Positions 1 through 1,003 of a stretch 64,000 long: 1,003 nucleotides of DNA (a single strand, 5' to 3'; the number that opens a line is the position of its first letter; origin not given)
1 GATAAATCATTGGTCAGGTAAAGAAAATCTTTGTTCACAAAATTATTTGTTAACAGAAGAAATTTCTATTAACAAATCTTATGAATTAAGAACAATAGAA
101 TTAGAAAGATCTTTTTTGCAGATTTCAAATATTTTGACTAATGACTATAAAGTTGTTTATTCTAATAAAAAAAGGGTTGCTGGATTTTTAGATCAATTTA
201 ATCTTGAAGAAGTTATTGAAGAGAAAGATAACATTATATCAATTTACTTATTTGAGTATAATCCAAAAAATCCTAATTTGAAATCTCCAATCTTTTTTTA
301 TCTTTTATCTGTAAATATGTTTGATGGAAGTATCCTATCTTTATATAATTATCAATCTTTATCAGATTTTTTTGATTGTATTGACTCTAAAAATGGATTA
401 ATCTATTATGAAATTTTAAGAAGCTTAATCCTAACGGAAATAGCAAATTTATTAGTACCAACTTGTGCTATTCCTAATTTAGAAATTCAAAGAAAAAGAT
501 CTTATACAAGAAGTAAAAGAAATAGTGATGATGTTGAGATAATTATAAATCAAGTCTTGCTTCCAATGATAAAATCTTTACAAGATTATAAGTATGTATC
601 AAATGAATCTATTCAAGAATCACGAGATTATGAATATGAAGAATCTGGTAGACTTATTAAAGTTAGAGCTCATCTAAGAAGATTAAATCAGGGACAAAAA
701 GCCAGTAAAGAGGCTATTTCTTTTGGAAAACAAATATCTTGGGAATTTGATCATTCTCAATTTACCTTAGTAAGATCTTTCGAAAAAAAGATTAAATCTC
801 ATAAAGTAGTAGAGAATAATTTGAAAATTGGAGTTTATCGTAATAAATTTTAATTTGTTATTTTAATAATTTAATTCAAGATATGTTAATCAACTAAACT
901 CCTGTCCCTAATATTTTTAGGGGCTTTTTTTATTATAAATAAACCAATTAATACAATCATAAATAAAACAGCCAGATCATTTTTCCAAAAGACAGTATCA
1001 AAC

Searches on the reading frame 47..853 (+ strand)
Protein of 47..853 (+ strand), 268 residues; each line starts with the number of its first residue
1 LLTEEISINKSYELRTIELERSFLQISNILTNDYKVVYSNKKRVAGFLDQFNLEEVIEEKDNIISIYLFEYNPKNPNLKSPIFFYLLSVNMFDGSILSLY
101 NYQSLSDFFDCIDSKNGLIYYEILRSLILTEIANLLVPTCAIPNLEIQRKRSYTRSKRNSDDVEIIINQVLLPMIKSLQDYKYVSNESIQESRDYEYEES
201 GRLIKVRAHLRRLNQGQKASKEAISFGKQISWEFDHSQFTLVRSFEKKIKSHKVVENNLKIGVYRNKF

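Call 4: search_protein_families(library=pfam, proteins=[window:47-853:+], max_evalue=1)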
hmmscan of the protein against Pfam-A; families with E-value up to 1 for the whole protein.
window:47-853:+ (268 aa): 0 families

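Call 5: search_protein_families(library=phrogs, proteins=[window:47-853:+], max_evalue=1)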
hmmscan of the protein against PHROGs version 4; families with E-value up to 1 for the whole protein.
window:47-853:+ (268 aa): 1 family
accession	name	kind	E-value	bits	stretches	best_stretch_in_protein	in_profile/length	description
phrog_23769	-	unknown function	0.26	12.4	1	47-78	14-44/59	-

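Call 6: search_protein_families(library=ncbifam, proteins=[window:47-853:+], max_evalue=1)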
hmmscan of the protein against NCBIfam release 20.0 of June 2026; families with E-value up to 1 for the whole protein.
window:47-853:+ (268 aa): 0 families

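Call 7: search_protein_families(library=padloc, proteins=[window:47-853:+], max_evalue=1)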
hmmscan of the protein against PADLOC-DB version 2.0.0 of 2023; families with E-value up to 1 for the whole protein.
window:47-853:+ (268 aa): 0 families
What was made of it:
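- On Known anti-phage defence systems (PADLOC-DB v2): 0 families for the window proteins and the 699-aa neighbour (call 7).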
